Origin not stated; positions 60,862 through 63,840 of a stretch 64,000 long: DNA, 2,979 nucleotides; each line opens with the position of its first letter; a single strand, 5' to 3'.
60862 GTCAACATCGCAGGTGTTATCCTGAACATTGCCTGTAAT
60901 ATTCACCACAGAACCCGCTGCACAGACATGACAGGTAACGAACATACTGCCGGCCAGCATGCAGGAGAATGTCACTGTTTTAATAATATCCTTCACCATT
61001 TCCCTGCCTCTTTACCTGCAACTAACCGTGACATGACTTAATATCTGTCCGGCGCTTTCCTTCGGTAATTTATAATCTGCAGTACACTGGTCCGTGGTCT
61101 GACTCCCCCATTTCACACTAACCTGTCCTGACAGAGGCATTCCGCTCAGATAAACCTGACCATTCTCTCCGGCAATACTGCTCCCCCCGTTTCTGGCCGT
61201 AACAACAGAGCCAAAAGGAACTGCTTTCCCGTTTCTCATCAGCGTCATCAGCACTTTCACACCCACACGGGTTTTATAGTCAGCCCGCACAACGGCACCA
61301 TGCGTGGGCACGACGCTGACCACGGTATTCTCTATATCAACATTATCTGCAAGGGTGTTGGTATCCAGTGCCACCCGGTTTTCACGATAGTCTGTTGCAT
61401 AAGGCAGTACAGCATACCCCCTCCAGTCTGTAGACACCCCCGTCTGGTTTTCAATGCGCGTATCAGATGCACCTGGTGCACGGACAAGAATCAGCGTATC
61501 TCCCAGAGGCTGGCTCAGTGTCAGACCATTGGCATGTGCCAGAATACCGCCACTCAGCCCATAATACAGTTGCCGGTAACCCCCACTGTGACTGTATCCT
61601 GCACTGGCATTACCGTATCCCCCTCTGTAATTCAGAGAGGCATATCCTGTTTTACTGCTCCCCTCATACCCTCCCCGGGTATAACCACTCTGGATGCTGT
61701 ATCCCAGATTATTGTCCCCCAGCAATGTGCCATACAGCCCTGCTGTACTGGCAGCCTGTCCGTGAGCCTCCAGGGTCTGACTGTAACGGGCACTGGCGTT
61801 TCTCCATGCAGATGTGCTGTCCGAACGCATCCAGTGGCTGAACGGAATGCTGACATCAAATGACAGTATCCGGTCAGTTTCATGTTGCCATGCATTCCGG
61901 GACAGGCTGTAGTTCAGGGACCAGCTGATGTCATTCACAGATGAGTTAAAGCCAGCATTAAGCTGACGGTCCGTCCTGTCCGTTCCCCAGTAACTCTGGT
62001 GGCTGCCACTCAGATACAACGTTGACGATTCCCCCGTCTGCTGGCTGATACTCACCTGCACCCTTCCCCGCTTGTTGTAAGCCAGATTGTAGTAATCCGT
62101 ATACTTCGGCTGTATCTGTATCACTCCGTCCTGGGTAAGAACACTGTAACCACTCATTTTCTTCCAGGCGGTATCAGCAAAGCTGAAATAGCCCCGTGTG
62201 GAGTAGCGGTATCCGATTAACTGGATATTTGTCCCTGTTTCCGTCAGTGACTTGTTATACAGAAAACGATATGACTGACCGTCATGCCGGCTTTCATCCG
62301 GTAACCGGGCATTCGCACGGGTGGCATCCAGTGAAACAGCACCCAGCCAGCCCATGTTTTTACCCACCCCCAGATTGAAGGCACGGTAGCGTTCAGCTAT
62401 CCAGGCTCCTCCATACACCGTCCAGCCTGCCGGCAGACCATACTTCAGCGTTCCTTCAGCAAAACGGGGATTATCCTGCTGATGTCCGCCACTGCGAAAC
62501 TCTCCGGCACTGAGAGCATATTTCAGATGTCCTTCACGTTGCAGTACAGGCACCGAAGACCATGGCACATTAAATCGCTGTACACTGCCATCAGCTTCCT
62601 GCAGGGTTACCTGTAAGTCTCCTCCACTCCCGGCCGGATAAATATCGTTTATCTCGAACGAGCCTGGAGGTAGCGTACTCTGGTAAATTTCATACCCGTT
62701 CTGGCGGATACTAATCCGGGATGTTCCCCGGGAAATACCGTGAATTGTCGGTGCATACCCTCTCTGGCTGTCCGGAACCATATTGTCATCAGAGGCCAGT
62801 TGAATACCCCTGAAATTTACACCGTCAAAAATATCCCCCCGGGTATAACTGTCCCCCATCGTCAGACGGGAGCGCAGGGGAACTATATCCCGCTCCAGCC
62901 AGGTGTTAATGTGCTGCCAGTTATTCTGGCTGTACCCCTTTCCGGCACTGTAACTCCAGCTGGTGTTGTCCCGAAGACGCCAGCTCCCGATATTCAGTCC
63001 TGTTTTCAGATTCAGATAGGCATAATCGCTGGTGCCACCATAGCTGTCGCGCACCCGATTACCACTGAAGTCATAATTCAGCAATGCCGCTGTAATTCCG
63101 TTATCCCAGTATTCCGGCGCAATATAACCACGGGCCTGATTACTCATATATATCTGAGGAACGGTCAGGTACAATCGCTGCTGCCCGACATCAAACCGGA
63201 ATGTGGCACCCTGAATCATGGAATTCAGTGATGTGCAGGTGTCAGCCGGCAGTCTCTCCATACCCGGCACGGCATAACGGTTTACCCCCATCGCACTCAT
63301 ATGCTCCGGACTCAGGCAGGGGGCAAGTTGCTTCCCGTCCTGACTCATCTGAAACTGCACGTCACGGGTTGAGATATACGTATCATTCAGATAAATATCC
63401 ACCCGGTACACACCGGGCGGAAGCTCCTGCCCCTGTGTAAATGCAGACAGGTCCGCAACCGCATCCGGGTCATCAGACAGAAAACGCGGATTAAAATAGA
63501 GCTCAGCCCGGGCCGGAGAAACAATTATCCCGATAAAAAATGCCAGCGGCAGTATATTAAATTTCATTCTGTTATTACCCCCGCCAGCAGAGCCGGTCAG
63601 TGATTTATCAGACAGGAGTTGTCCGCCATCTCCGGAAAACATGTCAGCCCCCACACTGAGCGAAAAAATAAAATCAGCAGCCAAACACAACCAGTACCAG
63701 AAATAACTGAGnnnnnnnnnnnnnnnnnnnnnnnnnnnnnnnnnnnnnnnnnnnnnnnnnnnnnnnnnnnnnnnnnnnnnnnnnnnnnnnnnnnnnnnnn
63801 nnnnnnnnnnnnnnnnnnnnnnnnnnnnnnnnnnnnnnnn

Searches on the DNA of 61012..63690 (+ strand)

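Call 6: search_dna_similar(query=window:61012-63690:+, collection=ecoli_genomes, mode=near, max_rows=12, rows=spread)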
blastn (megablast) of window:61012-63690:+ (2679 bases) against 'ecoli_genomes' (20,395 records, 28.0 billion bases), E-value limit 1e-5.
Records with a match: 254; places in all: 292; records where one place covers at least 80% of the query: 252.
Genomes with a match: 253 of 5426; with a place that covers at least 80% of the query: 251. Places per genome that has any: lowest 1, median 1, highest 3. On chromosomes: 292 places; on plasmids: 0.
Best place of each record, by identity: >=99% 252; 95-99% 2.
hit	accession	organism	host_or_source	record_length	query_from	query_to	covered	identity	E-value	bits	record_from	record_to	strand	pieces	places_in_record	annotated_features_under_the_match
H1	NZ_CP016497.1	Escherichia coli strain UPEC 26-1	Homo sapiens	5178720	1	2679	100%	99.9%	0e+0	4937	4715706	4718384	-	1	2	sfaF: S/F1C fimbrial usher SfaF/FocD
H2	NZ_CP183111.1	Escherichia coli strain 488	Homo sapiens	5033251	1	2679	100%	99.8%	0e+0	4915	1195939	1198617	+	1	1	sfaF: S/F1C fimbrial usher SfaF/FocD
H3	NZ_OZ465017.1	Escherichia coli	Homo sapiens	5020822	1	2679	100%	99.7%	0e+0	4903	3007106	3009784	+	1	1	sfaF: S/F1C fimbrial usher SfaF/FocD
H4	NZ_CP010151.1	Escherichia coli strain D8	dog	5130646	1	2679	100%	99.6%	0e+0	4892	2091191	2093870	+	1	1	sfaF: S/F1C fimbrial usher SfaF/FocD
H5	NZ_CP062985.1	Escherichia coli UTI89 strain UTI89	Homo sapiens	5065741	1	2679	100%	99.6%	0e+0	4887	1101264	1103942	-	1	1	sfaF: S/F1C fimbrial usher SfaF/FocD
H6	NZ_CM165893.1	Escherichia coli strain N39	Homo sapiens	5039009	1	2679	100%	99.6%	0e+0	4887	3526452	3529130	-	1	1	sfaF: S/F1C fimbrial usher SfaF/FocD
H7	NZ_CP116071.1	Escherichia coli strain DETEC-S589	ICU staff rectal swab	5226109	1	2679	100%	99.6%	0e+0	4881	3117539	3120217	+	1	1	sfaF: S/F1C fimbrial usher SfaF/FocD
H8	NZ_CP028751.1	Escherichia coli strain A24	Armadillo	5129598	1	2679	100%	99.5%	0e+0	4870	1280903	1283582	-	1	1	sfaF: S/F1C fimbrial usher SfaF/FocD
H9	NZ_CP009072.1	Escherichia coli ATCC 25922 strain ATCC 25922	human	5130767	1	2679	100%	99.4%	0e+0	4865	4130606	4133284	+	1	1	sfaF: S/F1C fimbrial usher SfaF/FocD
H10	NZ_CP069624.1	Escherichia coli strain PBP8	not applicable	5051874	1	2679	100%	99.4%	0e+0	4865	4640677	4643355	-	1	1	sfaF: S/F1C fimbrial usher SfaF/FocD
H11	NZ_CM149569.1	Escherichia coli strain MEI3O-23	Soil surface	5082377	1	2679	100%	99.4%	0e+0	4865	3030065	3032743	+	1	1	sfaF: S/F1C fimbrial usher SfaF/FocD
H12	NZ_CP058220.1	Escherichia coli strain 83972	Homo sapiens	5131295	1266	2679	53%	99.2%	0e+0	2551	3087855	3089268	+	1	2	sfaF: S/F1C fimbrial usher SfaF/FocD | OmpW family outer membrane protein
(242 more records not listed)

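Call 7: get_annotated_region(hit=H1, flank=7000)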
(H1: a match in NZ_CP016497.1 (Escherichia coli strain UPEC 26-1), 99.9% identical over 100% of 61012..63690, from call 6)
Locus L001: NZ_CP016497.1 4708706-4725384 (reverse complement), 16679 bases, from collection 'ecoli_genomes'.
description: Escherichia coli strain UPEC 26-1 chromosome, complete genome
organism: Escherichia coli strain UPEC 26-1 (NCBI taxid 562)
replicon: chromosome; assembly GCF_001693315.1
host: Homo sapiens; source: urine; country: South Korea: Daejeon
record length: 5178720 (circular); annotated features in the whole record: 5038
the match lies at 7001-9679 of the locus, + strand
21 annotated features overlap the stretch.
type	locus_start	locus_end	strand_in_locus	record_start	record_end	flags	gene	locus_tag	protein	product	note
CDS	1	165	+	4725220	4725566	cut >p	-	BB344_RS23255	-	GTP-binding protein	frameshifted; incomplete; partial in the middle of a contig; missing N-terminus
CDS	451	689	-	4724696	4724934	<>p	-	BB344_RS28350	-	winged helix-turn-helix domain-containing protein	frameshifted; incomplete; partial in the middle of a contig; missing N-terminus and C-terminus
CDS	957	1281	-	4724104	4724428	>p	-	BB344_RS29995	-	transposase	frameshifted; incomplete; partial in the middle of a contig; missing C-terminus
CDS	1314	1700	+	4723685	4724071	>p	-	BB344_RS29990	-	integrase core domain-containing protein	frameshifted; incomplete; partial in the middle of a contig; missing N-terminus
CDS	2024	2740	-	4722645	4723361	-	-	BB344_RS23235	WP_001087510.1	hypothetical protein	-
CDS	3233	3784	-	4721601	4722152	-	papX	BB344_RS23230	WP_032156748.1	HTH-type transcriptional regulator PapX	-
CDS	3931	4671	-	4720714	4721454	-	sfaY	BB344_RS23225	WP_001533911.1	transcriptional regulator SfaY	-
CDS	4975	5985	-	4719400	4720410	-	focH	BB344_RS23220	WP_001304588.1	F1C fimbrial protein subunit FocH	-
CDS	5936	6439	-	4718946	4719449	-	focG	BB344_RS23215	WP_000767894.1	F1C fimbria minor subunit FocG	-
CDS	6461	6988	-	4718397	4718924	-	sfaG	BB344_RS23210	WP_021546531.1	S/F1C fimbrial adhesin minor pilin SfaG/FocF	-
CDS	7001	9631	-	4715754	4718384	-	sfaF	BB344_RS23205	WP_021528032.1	S/F1C fimbrial usher SfaF/FocD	-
CDS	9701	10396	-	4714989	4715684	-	-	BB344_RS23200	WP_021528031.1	S/F1C fimbrial biogenesis chaperone SfaE/FocC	-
CDS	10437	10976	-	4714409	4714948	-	sfaD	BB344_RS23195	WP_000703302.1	S/F1C fimbrial minor subunit SfaD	-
CDS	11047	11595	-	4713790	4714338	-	-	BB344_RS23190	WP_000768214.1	fimbrial protein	-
CDS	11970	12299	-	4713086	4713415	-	-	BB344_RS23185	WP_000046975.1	S/F1C fimbrial major subunit operon transcriptional regulator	-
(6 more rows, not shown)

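Call 49: search_dna_similar(query=window:62050-62180:+, collection=ecoli_genomes, mode=near, max_rows=8, rows=spread)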
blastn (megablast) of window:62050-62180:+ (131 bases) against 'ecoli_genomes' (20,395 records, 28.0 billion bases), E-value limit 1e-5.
Records with a match: 254; places in all: 289; records where one place covers at least 80% of the query: 254.
Genomes with a match: 253 of 5426; with a place that covers at least 80% of the query: 253. Places per genome that has any: lowest 1, median 1, highest 3. On chromosomes: 289 places; on plasmids: 0.
Best place of each record, by identity: >=99% 252; 95-99% 2.
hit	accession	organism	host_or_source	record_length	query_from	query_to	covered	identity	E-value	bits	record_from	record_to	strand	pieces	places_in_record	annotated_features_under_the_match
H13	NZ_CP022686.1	Escherichia coli Nissle 1917 strain Nissle 1917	Homo sapiens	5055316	1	131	100%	100.0%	2e-61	243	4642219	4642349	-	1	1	sfaF: S/F1C fimbrial usher SfaF/FocD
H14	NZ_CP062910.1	Escherichia coli O112ab:H8 strain Res13-Lact-EA06-22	Sus scrofa domesticus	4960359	1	131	100%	100.0%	2e-61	243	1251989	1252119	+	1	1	sfaF: S/F1C fimbrial usher SfaF/FocD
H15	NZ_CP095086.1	Escherichia coli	Homo sapiens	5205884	1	131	100%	100.0%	2e-61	243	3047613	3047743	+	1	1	sfaF: S/F1C fimbrial usher SfaF/FocD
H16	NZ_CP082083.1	Escherichia coli strain MS20654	Homo sapiens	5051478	1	131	100%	100.0%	2e-61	243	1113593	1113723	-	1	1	sfaF: S/F1C fimbrial usher SfaF/FocD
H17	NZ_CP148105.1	Escherichia coli strain Nissle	missing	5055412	1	131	100%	100.0%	2e-61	243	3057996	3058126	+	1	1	sfaF: S/F1C fimbrial usher SfaF/FocD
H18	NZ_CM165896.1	Escherichia coli strain N31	Homo sapiens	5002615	1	131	100%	100.0%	2e-61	243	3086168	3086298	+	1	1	sfaF: S/F1C fimbrial usher SfaF/FocD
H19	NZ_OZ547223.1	Escherichia coli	Homo sapiens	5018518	1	131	100%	100.0%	2e-61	243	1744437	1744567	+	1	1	sfaF: S/F1C fimbrial usher SfaF/FocD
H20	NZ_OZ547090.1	Escherichia coli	Homo sapiens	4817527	1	131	100%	95.5%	2e-51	209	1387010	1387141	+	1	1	fimbria/pilus outer membrane usher protein (x2)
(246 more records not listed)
